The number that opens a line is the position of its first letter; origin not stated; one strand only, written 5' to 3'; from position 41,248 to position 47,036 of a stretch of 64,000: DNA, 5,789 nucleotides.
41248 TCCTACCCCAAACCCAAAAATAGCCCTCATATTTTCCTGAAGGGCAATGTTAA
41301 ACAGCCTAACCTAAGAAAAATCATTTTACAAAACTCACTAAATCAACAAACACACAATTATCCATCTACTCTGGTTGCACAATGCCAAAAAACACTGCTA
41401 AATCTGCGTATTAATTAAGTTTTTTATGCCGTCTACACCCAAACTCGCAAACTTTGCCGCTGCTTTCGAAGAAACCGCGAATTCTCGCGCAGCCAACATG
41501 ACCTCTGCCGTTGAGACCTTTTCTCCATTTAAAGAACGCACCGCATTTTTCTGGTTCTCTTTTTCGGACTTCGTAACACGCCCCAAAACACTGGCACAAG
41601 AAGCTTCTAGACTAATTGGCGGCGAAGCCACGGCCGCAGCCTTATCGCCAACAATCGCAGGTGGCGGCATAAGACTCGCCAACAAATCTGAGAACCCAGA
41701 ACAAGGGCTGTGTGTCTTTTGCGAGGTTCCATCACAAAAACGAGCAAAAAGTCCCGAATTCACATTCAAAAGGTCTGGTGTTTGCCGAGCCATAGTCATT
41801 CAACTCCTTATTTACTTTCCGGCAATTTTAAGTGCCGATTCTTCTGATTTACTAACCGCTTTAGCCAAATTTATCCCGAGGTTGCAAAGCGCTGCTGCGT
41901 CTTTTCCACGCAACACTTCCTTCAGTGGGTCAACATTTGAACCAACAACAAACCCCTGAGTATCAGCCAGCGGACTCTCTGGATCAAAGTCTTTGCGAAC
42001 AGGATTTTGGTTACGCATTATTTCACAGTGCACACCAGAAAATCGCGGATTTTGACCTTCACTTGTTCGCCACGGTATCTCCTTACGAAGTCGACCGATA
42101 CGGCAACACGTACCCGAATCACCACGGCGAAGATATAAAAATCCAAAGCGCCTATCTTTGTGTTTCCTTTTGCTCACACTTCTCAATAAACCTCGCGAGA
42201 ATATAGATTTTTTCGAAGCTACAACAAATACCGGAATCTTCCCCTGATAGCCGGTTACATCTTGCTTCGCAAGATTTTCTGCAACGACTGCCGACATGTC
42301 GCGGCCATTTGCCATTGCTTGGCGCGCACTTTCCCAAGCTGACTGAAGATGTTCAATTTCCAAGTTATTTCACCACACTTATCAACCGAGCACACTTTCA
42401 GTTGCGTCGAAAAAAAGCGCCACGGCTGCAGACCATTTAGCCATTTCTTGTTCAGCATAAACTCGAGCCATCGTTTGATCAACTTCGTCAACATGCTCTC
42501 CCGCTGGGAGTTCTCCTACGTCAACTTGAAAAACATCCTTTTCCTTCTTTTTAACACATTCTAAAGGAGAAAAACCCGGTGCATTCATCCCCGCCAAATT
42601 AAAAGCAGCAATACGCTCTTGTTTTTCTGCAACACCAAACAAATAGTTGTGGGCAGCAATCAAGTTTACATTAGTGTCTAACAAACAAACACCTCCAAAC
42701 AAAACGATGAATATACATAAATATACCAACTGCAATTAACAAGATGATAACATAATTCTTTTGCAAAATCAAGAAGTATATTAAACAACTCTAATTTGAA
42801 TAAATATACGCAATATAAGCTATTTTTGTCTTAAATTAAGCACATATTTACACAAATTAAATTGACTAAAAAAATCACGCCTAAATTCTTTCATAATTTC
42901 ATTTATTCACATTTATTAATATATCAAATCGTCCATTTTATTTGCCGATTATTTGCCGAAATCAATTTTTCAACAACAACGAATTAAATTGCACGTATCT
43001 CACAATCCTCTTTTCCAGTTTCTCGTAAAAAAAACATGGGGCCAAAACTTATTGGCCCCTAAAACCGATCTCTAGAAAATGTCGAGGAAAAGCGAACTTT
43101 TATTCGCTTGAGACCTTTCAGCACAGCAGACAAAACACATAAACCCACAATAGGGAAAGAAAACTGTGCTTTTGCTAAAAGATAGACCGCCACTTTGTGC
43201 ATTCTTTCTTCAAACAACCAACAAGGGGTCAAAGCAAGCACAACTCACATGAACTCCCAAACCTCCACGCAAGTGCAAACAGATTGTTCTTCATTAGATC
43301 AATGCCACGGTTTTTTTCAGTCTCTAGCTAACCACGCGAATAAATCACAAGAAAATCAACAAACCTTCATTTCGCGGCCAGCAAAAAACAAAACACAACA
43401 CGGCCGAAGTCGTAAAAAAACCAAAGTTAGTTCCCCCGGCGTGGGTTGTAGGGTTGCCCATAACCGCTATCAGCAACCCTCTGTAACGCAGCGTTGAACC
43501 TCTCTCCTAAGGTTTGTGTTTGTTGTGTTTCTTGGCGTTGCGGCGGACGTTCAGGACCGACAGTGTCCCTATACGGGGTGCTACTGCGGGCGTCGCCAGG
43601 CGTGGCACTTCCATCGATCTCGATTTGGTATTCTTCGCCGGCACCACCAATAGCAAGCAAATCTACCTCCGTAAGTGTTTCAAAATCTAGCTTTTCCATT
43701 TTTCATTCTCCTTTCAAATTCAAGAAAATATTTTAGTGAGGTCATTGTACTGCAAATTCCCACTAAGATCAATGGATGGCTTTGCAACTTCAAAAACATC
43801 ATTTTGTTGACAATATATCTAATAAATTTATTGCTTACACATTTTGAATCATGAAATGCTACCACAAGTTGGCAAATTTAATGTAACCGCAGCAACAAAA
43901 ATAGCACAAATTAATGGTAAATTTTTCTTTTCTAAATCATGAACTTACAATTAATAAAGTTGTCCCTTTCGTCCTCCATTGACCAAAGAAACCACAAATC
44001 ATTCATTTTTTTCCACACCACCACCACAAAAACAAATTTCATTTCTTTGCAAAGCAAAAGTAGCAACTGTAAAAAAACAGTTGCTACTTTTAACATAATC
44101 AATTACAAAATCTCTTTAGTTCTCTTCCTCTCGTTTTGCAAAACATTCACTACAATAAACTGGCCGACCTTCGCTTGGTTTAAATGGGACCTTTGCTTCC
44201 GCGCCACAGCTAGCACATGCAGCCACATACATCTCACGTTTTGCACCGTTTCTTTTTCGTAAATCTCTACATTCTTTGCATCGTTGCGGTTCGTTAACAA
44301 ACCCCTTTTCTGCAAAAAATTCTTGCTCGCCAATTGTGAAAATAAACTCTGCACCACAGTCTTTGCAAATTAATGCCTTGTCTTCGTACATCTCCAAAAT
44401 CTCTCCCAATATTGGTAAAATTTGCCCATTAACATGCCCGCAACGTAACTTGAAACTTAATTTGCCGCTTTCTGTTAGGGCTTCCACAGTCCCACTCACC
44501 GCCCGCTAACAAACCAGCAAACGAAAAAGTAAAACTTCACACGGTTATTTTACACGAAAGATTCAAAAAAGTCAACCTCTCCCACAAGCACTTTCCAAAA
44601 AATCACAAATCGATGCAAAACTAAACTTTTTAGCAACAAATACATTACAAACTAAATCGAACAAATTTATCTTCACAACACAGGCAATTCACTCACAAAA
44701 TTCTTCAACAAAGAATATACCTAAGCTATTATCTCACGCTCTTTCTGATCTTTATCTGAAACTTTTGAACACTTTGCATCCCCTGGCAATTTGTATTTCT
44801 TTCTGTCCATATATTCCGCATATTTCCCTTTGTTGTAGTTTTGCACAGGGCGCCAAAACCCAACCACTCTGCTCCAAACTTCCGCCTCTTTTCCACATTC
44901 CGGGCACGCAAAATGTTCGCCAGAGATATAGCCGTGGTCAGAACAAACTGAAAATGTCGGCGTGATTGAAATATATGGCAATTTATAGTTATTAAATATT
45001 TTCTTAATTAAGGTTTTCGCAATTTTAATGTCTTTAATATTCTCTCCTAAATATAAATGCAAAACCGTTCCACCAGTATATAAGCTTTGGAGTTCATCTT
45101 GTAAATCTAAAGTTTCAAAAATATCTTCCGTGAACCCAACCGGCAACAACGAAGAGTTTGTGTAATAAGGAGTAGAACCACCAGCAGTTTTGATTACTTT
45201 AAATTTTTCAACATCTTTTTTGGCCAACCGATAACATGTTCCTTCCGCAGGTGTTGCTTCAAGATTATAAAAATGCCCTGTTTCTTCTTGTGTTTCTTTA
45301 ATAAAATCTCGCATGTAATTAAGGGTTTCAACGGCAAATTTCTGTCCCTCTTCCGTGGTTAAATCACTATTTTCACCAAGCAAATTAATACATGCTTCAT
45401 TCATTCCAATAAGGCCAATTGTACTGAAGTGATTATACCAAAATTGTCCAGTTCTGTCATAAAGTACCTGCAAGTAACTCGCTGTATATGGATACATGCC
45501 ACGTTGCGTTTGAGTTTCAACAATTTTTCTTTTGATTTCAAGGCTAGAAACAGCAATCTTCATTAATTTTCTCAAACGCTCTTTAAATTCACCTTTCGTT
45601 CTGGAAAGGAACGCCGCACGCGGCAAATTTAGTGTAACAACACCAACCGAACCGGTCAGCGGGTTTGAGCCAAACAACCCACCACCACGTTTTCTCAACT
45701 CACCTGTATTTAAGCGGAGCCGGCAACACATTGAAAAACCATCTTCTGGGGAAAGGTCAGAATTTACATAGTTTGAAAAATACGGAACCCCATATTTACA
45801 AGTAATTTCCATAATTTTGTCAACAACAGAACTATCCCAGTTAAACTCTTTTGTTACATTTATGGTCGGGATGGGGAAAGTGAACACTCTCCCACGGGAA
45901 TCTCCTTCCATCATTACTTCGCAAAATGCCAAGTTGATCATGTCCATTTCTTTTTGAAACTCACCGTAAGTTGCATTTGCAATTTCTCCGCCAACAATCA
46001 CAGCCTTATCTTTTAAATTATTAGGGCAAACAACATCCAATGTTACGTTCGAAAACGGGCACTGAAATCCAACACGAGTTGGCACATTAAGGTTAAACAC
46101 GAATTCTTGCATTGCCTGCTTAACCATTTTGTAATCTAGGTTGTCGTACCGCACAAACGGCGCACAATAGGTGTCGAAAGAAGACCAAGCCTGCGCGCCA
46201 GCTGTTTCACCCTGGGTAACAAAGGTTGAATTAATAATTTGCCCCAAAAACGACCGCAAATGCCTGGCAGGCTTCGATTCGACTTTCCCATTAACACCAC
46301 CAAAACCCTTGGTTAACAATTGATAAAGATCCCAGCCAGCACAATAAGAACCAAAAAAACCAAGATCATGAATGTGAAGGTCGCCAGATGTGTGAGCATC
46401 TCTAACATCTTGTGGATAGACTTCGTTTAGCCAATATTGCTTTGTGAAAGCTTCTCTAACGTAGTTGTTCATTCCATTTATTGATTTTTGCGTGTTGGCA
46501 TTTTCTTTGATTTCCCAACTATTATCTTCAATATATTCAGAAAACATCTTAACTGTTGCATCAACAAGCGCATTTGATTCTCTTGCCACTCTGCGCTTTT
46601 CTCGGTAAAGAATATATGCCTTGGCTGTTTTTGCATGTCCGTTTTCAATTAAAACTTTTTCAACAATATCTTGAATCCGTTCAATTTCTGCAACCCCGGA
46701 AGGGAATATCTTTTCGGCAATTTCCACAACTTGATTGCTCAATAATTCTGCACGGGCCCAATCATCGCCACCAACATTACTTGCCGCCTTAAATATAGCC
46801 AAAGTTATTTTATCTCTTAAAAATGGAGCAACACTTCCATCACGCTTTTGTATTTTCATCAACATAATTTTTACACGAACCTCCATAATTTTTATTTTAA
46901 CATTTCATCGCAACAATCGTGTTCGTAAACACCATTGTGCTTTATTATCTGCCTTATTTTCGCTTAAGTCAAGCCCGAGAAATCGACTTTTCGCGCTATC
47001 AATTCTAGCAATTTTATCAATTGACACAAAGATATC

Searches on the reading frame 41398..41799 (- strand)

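Call 38: search_protein_families(library=pfam, proteins=[window:41398-41799:-], max_evalue=0.001)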
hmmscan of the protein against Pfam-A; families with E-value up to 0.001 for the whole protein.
window:41398-41799:- (133 aa): 0 families

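Call 74: search_protein_families(library=ncbifam, proteins=[window:41398-41799:-], max_evalue=0.01)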
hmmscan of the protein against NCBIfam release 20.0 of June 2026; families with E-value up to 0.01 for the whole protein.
window:41398-41799:- (133 aa): 0 families

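Call 85: search_protein_families(library=pfam, proteins=[window:41398-41799:-], max_evalue=1)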
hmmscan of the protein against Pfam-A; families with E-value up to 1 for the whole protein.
window:41398-41799:- (133 aa): 1 family
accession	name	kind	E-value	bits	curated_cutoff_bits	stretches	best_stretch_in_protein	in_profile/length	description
PF02049.23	FliE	-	0.043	14.4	22.4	1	63-114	19-70/89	Flagellar hook-basal body complex protein FliE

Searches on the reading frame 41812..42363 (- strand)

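Call 38: search_protein_families(library=pfam, proteins=[window:41812-42363:-], max_evalue=0.001)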
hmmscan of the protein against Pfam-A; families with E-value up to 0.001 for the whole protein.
window:41812-42363:- (183 aa): 0 families

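Call 74: search_protein_families(library=ncbifam, proteins=[window:41812-42363:-], max_evalue=0.01)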
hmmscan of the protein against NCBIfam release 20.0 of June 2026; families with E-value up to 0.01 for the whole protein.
window:41812-42363:- (183 aa): 2 families
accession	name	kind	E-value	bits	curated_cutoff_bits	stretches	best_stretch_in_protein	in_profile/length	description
NF009275.1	PRK12632.1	equivalog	1.9e-08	34.7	170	1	91-157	37-104/130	flagellar basal body rod protein FlgC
TIGR01395.1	FlgC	equivalog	9.6e-08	32.4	102.1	1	26-152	20-107/137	flagellar basal body rod protein FlgC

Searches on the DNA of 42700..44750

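Call 55: search_rna_families(source=window, start=42700, end=44750, threshold=evalue, max_evalue=1)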
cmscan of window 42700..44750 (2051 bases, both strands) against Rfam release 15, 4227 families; matches with E-value up to 1: 1.
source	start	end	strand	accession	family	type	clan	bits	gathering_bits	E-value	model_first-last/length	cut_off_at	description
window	44054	44093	-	RF03664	MIR6288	Gene; miRNA;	-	21.8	74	0.34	1-92/92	no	MIR6288 microRNA precursor family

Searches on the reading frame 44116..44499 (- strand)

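Call 85: search_protein_families(library=pfam, proteins=[window:44116-44499:-], max_evalue=1)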
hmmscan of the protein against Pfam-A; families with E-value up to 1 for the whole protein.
window:44116-44499:- (127 aa): 10 families
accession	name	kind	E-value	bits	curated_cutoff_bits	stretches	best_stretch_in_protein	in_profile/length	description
PF13451.12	zf_Tbcl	-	6.2e-23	80.9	24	1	39-84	1-46/48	Probable treble clef domain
PF23477.1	zf_Tbcl_2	-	3.4e-19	68.7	27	1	88-123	1-36/37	Probable treble clef zinc finger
PF12773.13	DZR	-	0.014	16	27.3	0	39-84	9-37/45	Double zinc ribbon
PF21344.3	Zn_ribbon_LysW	-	0.032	14.3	27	1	94-119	2-27/46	Alpha-aminoadipate carrier protein LysW-like, globular domain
PF24254.1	DUF7455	-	0.083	12.8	27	1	94-117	6-30/54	Domain of unknown function (DUF7455)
PF24458.1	DUF7573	-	0.11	12.9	30.2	0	93-119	12-36/39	Domain of unknown function (DUF7573)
PF24445.1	DUF7564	-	0.46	11.4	32.2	0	43-56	6-19/76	Family of unknown function (DUF7564)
PF02150.21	Zn_ribbon_RPB9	-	0.51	10.7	25.2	0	74-101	4-30/36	RNA polymerases M/15 Kd subunit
PF08792.16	A2L_zn_ribbon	-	0.81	9.9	22.9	1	39-52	18-31/33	A2L zinc ribbon domain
PF14354.12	Lar_restr_allev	-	0.96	10.2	28.6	0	42-61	25-37/58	Restriction alleviation protein Lar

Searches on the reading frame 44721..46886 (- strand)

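Call 38: search_protein_families(library=pfam, proteins=[window:44721-46886:-], max_evalue=0.001)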
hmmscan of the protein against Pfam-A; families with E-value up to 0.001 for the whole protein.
window:44721-46886:- (721 aa): 2 families
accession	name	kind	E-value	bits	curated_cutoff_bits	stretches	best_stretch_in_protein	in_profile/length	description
PF13597.11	NRDD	-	3.8e-191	637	26.2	1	128-698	1-562/562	Anaerobic ribonucleoside-triphosphate reductase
PF03477.21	ATP-cone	-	2.5e-21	76.5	25.8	1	10-99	1-87/88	ATP cone domain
